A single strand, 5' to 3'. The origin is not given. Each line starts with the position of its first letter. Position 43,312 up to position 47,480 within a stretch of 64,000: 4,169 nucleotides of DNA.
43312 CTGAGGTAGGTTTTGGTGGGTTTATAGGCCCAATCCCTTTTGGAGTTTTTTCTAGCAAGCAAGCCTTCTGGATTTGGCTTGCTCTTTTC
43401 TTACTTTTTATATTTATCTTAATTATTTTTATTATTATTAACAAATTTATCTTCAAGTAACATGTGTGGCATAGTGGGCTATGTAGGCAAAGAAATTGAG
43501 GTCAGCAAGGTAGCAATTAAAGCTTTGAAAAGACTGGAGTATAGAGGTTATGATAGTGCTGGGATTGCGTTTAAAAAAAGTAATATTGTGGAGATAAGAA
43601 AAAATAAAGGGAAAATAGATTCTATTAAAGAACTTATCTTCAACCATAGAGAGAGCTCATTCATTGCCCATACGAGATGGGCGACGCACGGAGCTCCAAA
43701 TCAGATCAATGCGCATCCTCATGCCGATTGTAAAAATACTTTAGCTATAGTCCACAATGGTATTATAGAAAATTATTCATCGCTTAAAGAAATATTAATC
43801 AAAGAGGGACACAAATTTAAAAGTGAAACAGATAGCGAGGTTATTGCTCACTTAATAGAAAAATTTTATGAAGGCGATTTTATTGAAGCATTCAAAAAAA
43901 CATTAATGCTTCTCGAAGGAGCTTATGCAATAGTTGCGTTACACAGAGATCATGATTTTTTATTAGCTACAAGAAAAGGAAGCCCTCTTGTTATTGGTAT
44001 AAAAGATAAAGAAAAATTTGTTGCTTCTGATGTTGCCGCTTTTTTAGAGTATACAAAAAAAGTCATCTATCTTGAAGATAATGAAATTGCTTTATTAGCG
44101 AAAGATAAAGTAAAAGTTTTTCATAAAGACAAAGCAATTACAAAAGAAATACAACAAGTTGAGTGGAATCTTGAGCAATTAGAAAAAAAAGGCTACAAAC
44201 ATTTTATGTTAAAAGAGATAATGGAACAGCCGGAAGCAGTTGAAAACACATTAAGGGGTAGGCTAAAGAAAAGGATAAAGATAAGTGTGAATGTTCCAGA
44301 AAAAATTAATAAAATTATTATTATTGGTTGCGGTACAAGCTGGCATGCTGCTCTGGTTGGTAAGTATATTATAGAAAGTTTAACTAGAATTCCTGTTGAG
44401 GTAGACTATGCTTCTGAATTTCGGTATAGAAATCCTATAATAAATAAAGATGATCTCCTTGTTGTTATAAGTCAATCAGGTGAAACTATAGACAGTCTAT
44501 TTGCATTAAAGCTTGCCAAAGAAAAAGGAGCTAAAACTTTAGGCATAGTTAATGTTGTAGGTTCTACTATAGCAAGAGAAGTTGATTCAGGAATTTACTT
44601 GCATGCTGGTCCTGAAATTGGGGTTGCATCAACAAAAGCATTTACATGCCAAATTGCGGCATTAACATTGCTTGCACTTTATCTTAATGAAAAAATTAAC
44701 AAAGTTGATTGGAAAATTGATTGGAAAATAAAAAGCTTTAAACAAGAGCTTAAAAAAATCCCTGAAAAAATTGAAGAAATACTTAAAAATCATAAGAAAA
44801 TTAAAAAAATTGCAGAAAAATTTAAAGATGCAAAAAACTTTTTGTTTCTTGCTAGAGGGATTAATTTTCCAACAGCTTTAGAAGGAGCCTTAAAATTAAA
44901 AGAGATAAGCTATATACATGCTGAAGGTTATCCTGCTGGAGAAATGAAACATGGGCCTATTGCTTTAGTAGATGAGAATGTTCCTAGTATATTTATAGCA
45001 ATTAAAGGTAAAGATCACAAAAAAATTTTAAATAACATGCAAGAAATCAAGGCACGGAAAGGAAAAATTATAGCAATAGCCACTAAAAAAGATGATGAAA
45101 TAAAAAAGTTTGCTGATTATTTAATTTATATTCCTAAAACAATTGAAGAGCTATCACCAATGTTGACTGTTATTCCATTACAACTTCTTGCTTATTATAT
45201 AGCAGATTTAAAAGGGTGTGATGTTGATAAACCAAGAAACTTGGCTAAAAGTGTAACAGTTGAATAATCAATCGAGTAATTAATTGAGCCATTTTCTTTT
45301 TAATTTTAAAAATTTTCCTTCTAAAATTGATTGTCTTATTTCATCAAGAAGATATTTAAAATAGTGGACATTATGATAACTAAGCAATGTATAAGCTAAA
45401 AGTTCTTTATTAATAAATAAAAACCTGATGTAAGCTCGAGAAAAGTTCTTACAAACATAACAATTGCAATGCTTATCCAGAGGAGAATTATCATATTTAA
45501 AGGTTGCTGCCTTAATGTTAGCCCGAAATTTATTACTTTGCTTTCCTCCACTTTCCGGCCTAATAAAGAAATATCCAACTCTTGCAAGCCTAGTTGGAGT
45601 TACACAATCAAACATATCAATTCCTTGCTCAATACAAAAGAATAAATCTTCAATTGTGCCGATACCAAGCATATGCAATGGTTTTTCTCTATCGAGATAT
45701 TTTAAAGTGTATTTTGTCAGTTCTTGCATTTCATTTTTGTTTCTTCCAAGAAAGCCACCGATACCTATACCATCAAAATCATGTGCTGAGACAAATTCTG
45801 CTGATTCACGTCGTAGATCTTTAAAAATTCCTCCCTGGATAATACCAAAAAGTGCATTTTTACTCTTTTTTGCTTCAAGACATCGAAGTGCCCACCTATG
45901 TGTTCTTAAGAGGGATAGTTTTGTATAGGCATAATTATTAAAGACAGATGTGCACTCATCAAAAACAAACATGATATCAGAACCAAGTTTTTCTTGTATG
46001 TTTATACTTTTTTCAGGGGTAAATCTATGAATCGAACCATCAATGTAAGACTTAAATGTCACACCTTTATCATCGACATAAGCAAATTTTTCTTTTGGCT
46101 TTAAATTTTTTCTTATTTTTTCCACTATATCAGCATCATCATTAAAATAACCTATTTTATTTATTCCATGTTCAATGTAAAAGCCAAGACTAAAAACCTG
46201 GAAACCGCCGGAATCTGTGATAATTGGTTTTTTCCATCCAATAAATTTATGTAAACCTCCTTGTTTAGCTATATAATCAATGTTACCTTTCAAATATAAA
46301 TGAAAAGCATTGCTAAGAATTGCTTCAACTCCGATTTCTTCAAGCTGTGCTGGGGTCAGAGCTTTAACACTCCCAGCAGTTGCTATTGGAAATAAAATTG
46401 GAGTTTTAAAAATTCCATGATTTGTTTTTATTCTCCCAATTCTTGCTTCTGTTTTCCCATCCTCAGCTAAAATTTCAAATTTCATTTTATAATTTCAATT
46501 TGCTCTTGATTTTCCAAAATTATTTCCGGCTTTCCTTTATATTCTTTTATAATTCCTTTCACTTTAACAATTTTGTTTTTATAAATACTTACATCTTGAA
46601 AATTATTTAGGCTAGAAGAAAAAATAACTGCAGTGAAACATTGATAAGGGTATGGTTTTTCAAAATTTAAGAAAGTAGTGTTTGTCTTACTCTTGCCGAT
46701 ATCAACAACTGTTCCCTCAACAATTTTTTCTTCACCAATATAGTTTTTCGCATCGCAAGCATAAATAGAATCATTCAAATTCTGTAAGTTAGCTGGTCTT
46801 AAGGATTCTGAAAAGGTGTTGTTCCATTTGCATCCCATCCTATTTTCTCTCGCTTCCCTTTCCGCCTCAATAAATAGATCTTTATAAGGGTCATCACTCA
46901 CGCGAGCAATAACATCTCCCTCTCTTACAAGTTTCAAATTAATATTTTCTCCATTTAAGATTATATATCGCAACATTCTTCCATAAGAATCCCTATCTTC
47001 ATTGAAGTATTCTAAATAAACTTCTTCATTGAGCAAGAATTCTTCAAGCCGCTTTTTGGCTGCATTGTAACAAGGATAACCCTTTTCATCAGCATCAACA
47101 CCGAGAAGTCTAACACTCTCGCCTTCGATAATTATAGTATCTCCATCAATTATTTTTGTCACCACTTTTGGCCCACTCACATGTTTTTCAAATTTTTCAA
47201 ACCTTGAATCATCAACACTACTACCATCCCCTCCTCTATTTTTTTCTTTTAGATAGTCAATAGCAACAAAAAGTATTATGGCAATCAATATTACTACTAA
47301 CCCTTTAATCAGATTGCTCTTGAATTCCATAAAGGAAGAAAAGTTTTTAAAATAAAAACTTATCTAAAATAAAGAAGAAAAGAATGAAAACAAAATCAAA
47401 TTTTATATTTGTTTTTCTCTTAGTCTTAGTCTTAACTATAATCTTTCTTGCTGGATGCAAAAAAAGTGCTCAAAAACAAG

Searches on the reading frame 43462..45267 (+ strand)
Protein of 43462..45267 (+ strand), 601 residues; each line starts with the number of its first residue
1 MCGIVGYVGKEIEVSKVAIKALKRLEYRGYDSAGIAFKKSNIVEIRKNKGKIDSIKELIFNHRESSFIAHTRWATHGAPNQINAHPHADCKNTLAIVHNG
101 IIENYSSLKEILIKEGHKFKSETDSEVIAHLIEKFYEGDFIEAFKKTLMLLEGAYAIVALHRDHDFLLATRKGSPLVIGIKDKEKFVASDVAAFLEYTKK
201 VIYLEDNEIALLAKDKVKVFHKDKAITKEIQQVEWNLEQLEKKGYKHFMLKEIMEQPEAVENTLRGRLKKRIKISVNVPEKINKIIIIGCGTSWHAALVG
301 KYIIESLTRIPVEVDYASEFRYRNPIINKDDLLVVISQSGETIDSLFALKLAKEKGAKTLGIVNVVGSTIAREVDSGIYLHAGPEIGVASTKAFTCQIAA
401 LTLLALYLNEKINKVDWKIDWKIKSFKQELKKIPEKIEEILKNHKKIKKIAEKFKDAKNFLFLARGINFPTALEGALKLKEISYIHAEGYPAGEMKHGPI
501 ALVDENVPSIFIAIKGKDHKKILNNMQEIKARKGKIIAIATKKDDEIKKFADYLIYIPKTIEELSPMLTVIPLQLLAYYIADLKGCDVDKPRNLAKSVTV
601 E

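Call 68: search_protein_families(library=pfam, proteins=[window:43462-45267:+], max_evalue=0.001)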
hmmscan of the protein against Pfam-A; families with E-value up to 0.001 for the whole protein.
window:43462-45267:+ (601 aa): 4 families
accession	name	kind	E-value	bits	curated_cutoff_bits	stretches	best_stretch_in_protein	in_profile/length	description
PF01380.27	SIS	-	3.1e-64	215.1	25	2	282-406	5-130/131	SIS domain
PF13522.11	GATase_6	-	1.8e-19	70.5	27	1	63-189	9-129/130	Glutamine amidotransferase domain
PF13537.11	GATase_7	-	2.9e-15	56.8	25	1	85-195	14-122/123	Glutamine amidotransferase domain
PF13580.11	SIS_2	-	0.00021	21.8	27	0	313-363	88-137/138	SIS domain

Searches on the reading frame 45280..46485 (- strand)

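Call 68: search_protein_families(library=pfam, proteins=[window:45280-46485:-], max_evalue=0.001)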
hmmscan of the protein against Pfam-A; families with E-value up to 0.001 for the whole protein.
window:45280-46485:- (401 aa): 1 family
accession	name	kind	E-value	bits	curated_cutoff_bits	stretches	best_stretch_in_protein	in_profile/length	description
PF01702.25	TGT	-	2.4e-123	412.1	26.3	1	13-400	2-352/357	Queuine tRNA-ribosyltransferase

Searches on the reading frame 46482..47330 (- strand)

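Call 68: search_protein_families(library=pfam, proteins=[window:46482-47330:-], max_evalue=0.001)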
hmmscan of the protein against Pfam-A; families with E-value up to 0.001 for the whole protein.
window:46482-47330:- (282 aa): 2 families
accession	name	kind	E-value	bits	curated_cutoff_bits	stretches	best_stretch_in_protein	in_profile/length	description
PF00565.23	SNase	-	6.7e-13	49.5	21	1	73-167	2-104/107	Staphylococcal nuclease homologue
PF12869.13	tRNA_anti-like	-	2.4e-05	24.4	23.5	1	195-267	66-137/146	tRNA_anti-like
